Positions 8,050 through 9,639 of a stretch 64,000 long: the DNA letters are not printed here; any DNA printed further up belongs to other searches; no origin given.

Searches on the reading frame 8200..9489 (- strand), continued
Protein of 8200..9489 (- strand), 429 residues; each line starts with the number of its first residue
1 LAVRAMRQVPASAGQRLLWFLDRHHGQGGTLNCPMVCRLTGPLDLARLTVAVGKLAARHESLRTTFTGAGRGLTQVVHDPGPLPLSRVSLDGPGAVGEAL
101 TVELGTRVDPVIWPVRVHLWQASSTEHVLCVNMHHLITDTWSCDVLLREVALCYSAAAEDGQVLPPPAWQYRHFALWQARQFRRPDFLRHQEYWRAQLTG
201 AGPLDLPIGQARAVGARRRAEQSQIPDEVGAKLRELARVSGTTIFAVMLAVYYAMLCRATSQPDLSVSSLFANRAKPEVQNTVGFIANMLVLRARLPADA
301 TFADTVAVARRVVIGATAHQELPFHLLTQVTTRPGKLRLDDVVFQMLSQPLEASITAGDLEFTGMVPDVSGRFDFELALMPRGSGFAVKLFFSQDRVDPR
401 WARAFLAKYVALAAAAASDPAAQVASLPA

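Call 60: find_encoding_contigs(protein=P0296, flank=10000, max_places=1)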
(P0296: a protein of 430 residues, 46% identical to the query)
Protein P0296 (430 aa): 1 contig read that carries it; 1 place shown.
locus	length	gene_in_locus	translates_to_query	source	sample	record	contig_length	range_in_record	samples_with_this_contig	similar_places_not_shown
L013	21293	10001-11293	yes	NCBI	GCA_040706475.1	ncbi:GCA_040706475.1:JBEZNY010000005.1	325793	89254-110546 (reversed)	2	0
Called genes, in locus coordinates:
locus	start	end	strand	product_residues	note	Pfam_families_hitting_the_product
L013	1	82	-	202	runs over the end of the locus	PF03358:FMN_red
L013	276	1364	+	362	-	PF01636:APH, PF02958:EcKL, PF07914:DUF1679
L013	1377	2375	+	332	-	-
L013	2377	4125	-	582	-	PF02543:Carbam_trans_N, PF16861:Carbam_trans_C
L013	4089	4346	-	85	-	PF00550:PP-binding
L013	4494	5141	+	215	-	PF00583:Acetyltransf_1, PF13508:Acetyltransf_7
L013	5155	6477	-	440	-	PF02771:Acyl-CoA_dh_N, PF02770:Acyl-CoA_dh_M, PF00441:Acyl-CoA_dh_1, PF08028:Acyl-CoA_dh_2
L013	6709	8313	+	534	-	PF00501:AMP-binding, PF13193:AMP-binding_C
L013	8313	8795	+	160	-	PF03061:4HBT (weak)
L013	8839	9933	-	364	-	PF01209:Ubie_methyltran, PF13489:Methyltransf_23, PF00891:Methyltransf_2, PF05175:MTS, PF08241:Methyltransf_11, PF08242:Methyltransf_12, PF13649:Methyltransf_25, PF13847:Methyltransf_31, +2 more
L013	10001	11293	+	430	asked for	PF00668:Condensation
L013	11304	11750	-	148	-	PF00903:Glyoxalase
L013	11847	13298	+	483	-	PF07690:MFS_1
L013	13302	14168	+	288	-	PF13622:4HBT_3, PF20789:4HBT_3C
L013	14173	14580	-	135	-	PF00903:Glyoxalase, PF18029:Glyoxalase_6 (weak)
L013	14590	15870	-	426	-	PF00067:p450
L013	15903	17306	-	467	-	PF00890:FAD_binding_2 (faint), PF01134:GIDA (weak), PF01266:DAO, PF01494:FAD_binding_3 (faint), PF04820:Trp_halogenase (faint), PF07992:Pyr_redox_2 (weak), PF12831:FAD_oxidored (faint), PF13450:NAD_binding_8 (weak)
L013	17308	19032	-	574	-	PF00070:Pyr_redox (faint), PF00890:FAD_binding_2 (weak), PF01266:DAO, PF01494:FAD_binding_3, PF07992:Pyr_redox_2 (faint), PF13450:NAD_binding_8 (faint), PF21274:Rng_hyd_C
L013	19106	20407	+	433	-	PF00668:Condensation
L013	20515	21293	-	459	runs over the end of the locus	PF00067:p450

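Call 62: search_solved_structures(query=window:8200-9489:-, max_evalue=10, show_alignments=0)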
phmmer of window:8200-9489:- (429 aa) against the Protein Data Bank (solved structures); distinct sequences matched with E-value up to 10: 50.
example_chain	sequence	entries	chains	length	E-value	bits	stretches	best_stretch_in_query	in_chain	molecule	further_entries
6oyf_A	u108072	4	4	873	2.3e-43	151.9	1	9-384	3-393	Txo1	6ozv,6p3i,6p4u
6p1j_A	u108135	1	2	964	8.1e-43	150.1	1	10-420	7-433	Txo2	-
8z0q_C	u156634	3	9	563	1e-42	149.8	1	8-427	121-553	Special condensation domain in NRPS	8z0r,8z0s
5u89_A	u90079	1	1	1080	7.6e-37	130.5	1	6-411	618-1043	Amino acid adenylation domain protein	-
2jgp_A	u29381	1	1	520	8.1e-37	130.4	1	7-420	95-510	TYROCIDINE SYNTHETASE 3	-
7kvw_A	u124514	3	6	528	6.9e-35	124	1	12-426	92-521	PCP-C didomain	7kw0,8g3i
7kw2_A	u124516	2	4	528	1.2e-34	123.2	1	12-426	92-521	PCP-C didomain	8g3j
8fx6_A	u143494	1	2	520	1.9e-34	122.6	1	12-424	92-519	PCP-C didomain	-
8fx7_A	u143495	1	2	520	3.4e-34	121.7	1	12-424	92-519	PCP-C didomain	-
4tx2_B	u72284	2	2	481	1.3e-30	109.9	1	3-352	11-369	Non-ribosomal peptide synthetase | Peptide synthetase, module 7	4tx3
6m7l_B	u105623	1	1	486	2.3e-28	102.5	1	9-424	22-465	Putative non-ribosomal peptide synthetase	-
4znm_A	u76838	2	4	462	1.2e-26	96.9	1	36-422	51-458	C-domain type II peptide synthetase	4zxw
8qnf_A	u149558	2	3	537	3.5e-25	92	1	2-340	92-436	Condensation domain TomBC from the Tomaymycin non-ribosomal peptide synthetase | Tomaymycin non-ribosomal peptide synthetase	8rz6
8xjz_C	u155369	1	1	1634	1.3e-24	90.1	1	5-379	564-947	Peptide synthetase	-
9lcq_A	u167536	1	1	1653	3.7e-23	85.4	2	38-412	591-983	PvdL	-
1l5a_A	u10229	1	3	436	0.015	17.5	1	37-208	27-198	amide synthase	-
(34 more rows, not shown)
